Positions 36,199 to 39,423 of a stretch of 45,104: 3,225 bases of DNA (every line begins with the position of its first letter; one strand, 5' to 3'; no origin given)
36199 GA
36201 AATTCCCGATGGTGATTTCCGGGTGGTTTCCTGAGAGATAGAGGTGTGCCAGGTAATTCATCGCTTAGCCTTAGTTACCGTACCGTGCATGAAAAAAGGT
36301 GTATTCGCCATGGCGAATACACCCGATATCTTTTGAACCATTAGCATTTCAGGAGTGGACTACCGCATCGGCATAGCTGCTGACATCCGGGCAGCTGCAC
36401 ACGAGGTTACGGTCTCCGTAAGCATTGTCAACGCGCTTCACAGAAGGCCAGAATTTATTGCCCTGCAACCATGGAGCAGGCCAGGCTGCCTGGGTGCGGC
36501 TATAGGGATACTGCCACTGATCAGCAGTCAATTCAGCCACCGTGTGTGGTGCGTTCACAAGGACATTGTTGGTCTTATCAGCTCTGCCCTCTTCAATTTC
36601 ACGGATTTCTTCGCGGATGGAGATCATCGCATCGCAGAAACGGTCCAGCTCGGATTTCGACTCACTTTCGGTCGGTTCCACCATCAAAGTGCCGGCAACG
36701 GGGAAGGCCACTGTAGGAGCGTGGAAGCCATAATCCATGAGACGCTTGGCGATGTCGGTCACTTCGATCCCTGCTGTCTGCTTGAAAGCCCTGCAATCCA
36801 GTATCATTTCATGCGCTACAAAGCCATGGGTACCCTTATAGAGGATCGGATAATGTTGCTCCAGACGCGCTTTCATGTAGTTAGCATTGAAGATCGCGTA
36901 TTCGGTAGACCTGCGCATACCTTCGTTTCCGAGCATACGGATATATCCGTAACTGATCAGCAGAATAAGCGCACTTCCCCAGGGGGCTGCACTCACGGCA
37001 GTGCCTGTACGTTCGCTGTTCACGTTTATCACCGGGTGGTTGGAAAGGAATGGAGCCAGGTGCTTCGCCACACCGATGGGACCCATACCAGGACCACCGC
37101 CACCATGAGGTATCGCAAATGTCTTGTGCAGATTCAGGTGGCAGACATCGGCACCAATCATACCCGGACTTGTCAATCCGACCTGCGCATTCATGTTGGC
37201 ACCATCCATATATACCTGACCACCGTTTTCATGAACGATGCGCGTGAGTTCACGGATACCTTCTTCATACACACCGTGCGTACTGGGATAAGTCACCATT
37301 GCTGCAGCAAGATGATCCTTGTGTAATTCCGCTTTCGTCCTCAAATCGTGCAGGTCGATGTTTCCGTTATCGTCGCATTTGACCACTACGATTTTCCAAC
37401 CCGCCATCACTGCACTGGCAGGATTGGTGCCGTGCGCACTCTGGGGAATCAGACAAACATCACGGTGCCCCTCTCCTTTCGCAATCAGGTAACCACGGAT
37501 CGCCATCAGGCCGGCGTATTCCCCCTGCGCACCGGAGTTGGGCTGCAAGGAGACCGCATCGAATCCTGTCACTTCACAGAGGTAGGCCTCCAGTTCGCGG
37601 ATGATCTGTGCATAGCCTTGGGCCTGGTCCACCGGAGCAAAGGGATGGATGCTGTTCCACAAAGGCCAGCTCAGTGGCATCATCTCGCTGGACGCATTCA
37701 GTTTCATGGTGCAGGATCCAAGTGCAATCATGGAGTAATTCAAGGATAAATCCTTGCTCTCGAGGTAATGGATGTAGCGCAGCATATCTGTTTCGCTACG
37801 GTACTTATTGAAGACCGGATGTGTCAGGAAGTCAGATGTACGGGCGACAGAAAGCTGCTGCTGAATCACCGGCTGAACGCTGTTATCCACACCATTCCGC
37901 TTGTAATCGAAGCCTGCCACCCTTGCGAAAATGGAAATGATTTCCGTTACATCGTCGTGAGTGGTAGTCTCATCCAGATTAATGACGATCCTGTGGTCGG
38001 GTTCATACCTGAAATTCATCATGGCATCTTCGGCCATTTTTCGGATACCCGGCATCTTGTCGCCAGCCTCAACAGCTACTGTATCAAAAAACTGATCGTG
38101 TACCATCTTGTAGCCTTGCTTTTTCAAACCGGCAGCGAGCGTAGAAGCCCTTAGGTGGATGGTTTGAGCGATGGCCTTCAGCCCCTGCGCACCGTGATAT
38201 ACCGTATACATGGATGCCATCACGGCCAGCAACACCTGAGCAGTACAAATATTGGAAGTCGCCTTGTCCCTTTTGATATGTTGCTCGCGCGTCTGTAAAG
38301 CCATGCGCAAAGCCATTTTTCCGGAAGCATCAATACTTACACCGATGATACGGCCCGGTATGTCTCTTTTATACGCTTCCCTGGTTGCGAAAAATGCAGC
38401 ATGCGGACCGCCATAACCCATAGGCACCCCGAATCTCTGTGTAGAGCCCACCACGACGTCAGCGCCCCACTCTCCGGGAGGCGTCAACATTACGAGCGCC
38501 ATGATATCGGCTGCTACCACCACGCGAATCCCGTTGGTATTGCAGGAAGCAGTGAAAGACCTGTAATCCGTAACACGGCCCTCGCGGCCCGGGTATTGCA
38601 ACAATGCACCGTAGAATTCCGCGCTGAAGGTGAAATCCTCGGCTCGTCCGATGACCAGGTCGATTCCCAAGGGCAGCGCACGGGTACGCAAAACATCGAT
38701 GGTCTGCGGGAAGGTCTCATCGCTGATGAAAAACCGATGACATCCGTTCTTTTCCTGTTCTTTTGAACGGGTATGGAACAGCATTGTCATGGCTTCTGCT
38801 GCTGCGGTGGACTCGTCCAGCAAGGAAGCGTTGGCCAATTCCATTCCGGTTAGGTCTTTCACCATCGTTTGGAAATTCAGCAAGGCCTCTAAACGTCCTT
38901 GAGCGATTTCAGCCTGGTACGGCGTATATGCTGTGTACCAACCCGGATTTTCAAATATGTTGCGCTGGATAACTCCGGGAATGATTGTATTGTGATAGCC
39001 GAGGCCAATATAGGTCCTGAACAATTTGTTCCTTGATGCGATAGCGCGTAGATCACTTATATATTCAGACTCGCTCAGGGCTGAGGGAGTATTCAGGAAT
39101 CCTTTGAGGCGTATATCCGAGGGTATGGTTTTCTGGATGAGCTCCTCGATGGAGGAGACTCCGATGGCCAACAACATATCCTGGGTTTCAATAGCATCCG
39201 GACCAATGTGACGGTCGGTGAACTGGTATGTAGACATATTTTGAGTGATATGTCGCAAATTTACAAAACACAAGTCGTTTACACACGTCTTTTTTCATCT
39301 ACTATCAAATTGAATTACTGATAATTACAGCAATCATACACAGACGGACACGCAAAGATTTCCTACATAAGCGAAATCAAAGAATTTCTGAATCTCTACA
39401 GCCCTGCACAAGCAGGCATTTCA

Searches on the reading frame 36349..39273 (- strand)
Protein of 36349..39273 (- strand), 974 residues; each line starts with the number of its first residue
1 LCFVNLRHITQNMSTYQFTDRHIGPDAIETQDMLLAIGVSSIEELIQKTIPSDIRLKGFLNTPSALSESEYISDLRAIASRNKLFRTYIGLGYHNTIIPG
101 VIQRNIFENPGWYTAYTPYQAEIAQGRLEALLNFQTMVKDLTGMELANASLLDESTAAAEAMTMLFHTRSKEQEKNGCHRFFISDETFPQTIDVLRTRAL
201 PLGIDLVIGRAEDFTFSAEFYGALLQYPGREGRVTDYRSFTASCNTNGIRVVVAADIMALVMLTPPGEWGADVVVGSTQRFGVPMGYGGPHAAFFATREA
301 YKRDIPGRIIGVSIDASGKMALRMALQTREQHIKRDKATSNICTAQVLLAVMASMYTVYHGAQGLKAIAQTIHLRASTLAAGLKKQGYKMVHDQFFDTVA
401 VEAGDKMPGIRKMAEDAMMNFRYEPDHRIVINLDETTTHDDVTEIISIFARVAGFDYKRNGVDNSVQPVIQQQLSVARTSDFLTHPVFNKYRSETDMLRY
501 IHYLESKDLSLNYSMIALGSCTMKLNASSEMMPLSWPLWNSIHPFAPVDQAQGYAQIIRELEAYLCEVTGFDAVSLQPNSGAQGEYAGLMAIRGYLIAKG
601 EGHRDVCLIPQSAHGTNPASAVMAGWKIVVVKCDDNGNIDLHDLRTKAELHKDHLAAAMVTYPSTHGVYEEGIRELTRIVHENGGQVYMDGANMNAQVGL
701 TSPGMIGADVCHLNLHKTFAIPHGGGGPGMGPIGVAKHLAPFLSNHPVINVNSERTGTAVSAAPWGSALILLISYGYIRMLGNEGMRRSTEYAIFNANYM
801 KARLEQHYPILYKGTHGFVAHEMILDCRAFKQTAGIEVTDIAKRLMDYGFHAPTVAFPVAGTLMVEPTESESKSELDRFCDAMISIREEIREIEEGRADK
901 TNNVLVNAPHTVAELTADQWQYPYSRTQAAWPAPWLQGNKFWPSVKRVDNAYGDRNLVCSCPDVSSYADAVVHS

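Call 81: search_protein_families(library=pfam, proteins=[window:36349-39273:-], max_evalue=0.00001)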
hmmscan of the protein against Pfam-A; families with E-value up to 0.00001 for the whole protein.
window:36349-39273:- (974 aa): 3 families
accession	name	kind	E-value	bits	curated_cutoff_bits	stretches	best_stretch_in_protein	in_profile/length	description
PF02347.22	GDC-P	-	2.4e-187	623.5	26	2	20-449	1-429/429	Glycine cleavage system P-protein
PF21478.3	GcvP2_C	-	3.8e-61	204.8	27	1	789-910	1-122/122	Glycine dehydrogenase, C-terminal domain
PF01212.27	Beta_elim_lyase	-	2.8e-06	27.3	27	1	549-696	25-175/288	Beta-eliminating lyase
